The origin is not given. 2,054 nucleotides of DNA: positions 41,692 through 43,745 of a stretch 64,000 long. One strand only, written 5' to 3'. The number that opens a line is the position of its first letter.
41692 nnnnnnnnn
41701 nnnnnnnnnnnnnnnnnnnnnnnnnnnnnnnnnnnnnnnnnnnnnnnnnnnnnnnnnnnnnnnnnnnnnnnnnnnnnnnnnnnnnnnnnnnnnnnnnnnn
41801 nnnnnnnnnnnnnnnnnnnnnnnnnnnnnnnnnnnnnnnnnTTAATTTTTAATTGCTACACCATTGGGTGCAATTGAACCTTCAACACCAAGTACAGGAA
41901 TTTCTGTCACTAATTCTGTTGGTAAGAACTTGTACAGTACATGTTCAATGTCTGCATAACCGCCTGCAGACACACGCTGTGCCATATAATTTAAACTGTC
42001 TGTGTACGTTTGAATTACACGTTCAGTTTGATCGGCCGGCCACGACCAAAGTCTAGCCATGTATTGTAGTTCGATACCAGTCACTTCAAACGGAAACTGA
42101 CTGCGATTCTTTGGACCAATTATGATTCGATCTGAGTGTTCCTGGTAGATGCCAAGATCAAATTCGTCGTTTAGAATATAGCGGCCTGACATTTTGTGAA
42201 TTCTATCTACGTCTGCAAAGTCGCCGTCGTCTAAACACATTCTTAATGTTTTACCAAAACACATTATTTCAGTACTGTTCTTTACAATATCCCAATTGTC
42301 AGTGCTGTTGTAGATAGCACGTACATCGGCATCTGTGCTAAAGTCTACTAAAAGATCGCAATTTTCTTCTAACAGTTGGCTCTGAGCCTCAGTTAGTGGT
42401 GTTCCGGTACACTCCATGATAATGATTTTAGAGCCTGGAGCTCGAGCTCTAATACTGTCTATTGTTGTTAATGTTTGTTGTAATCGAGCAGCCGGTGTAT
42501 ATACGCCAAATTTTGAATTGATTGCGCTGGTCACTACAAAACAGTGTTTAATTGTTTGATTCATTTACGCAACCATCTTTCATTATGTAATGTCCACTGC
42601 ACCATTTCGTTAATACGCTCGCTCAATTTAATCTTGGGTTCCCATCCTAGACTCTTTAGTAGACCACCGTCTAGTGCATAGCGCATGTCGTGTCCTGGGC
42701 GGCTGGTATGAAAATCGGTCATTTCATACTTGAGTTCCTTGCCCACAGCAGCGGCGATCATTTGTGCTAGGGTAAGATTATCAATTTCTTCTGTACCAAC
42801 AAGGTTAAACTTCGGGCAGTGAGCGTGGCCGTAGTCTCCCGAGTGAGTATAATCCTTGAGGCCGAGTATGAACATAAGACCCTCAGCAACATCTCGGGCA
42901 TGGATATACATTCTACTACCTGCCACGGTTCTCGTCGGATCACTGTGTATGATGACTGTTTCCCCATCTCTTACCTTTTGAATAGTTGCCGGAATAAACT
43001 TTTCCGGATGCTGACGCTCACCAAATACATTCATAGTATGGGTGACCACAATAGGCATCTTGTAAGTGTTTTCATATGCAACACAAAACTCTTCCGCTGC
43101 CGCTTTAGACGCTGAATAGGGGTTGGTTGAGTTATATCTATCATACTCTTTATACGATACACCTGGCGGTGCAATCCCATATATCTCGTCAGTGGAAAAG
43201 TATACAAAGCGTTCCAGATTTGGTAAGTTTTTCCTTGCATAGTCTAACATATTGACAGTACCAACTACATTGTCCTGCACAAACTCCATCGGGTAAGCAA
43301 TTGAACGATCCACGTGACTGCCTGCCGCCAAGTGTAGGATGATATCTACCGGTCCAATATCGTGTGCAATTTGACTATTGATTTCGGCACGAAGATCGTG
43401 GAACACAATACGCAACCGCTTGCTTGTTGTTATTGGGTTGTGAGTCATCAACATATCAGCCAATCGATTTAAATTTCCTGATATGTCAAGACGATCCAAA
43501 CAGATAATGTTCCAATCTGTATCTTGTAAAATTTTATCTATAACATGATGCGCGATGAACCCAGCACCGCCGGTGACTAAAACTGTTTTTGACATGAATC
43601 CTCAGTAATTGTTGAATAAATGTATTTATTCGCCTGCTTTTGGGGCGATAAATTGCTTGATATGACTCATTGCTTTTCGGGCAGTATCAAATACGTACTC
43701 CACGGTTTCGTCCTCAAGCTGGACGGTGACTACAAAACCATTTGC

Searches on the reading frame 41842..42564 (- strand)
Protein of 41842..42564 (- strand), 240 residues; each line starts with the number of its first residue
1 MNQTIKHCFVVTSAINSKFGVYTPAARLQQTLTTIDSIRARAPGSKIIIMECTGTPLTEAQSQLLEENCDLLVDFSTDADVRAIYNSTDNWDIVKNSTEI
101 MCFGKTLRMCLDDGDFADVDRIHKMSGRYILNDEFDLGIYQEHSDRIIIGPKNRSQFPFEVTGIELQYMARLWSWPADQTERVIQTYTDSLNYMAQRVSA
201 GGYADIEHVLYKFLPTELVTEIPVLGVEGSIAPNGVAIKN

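Call 17: search_protein_families(library=pfam, proteins=[window:41842-42564:-], max_evalue=0.001)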
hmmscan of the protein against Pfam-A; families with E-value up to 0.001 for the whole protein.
window:41842-42564:- (240 aa): 0 families

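Call 25: search_protein_families(library=pfam, proteins=[window:41842-42564:-], max_evalue=1)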
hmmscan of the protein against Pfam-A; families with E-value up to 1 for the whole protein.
window:41842-42564:- (240 aa): 2 families
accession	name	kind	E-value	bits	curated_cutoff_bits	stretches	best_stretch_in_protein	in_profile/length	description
PF07296.16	TraP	-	0.045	13.4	25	1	29-73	57-103/202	TraP protein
PF21717.2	DTX3L_a-b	-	0.12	12.7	27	0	114-133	39-58/62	DTX3L, alpha/beta domain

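Call 63: search_protein_families(library=pfam, proteins=[window:41842-42564:-], max_evalue=0.1)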
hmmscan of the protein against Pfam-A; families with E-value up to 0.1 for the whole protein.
window:41842-42564:- (240 aa): 1 family
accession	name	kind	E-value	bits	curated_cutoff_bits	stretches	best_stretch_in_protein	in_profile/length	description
PF07296.16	TraP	-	0.045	13.4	25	1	29-73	57-103/202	TraP protein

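Call 94: search_protein_families(library=phrogs, proteins=[window:41842-42564:-], max_evalue=0.01)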
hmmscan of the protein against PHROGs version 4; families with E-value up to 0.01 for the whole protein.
window:41842-42564:- (240 aa): 0 families

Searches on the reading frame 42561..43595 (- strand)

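Call 17: search_protein_families(library=pfam, proteins=[window:42561-43595:-], max_evalue=0.001)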
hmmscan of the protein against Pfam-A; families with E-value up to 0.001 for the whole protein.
window:42561-43595:- (344 aa): 6 families
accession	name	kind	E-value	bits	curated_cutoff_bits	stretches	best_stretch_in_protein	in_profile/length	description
PF01370.27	Epimerase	-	8.9e-49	166.5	20.9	1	5-246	1-227/240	NAD dependent epimerase/dehydratase family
PF16363.11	GDP_Man_Dehyd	-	2.2e-47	162.6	27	1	6-331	1-332/332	GDP-mannose 4,6 dehydratase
PF07993.18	NAD_binding_4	-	3.3e-16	59.7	20.1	1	7-194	1-211/258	Male sterility protein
PF02719.21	Polysacc_synt_2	-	3.6e-15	56.4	20.2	1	5-216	1-194/293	Polysaccharide biosynthesis protein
PF01073.25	3Beta_HSD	-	4.7e-12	45.9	22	1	6-221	1-210/280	3-beta hydroxysteroid dehydrogenase/isomerase family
PF04321.23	RmlD_sub_bind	-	4.2e-09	36.3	27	1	4-285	2-232/287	RmlD substrate binding domain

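Call 53: search_protein_families(library=ncbifam, proteins=[window:42561-43595:-], max_evalue=0.00001)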
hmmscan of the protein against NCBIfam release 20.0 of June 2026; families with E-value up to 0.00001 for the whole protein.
window:42561-43595:- (344 aa): 21 families
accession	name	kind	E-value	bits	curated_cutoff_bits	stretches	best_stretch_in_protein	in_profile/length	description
TIGR01181.1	dTDP_gluc_dehyt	equivalog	1.2e-70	238.2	365.1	1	5-343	2-319/321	dTDP-glucose 4,6-dehydratase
NF007490.0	PRK10084.1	subfamily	1.8e-48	165.4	649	1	5-343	3-342/361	dTDP-glucose 4,6-dehydratase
NF007582.0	PRK10217.1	equivalog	2.6e-46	158.3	698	1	3-343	2-339/355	dTDP-glucose 4,6-dehydratase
TIGR04180.1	EDH_00030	hypoth_equivalog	1.4e-30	106.4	475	1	5-300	1-271/297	NAD-dependent 4,6-dehydratase LegB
TIGR01179.1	galE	equivalog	3.1e-28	98.5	262.3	1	5-339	2-329/332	UDP-glucose 4-epimerase GalE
TIGR02622.1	CDP_4_6_dhtase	equivalog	1.1e-23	84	278.45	1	3-335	5-330/352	CDP-glucose 4,6-dehydratase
NF007956.0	PRK10675.1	subfamily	1.3e-17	64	394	1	4-335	2-329/338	UDP-glucose 4-epimerase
NF047922.1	GDPFucSynFcl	equivalog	5.5e-16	58.9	500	1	95-339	67-305/308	GDP-L-fucose synthase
NF011728.1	PRK15181.1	equivalog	2e-14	53.3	760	1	3-207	16-216/348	Vi polysaccharide biosynthesis UDP-N-acetylglucosaminuronic acid C-4 epimerase TviC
TIGR01472.1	gmd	equivalog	2.2e-13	50.2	415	1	5-244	3-239/342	GDP-mannose 4,6-dehydratase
TIGR02197.1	heptose_epim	equivalog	8.2e-13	48.2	274.6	1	5-265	1-251/316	ADP-glyceromanno-heptose 6-epimerase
TIGR03589.1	PseB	equivalog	6.5e-11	41.7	407.75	1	2-138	4-128/324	UDP-N-acetylglucosamine 4,6-dehydratase (inverting)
TIGR03466.1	HpnA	hypoth_equivalog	1.1e-09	37.6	367.65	1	4-192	2-172/327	hopanoid-associated sugar epimerase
NF008872.0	PRK11908.1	equivalog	1.7e-09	37.2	294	1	3-143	2-126/349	bifunctional UDP-4-keto-pentose/UDP-xylose synthase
TIGR01214.1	rmlD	equivalog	2.3e-09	36.8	224.05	1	4-219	1-178/285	dTDP-4-dehydrorhamnose reductase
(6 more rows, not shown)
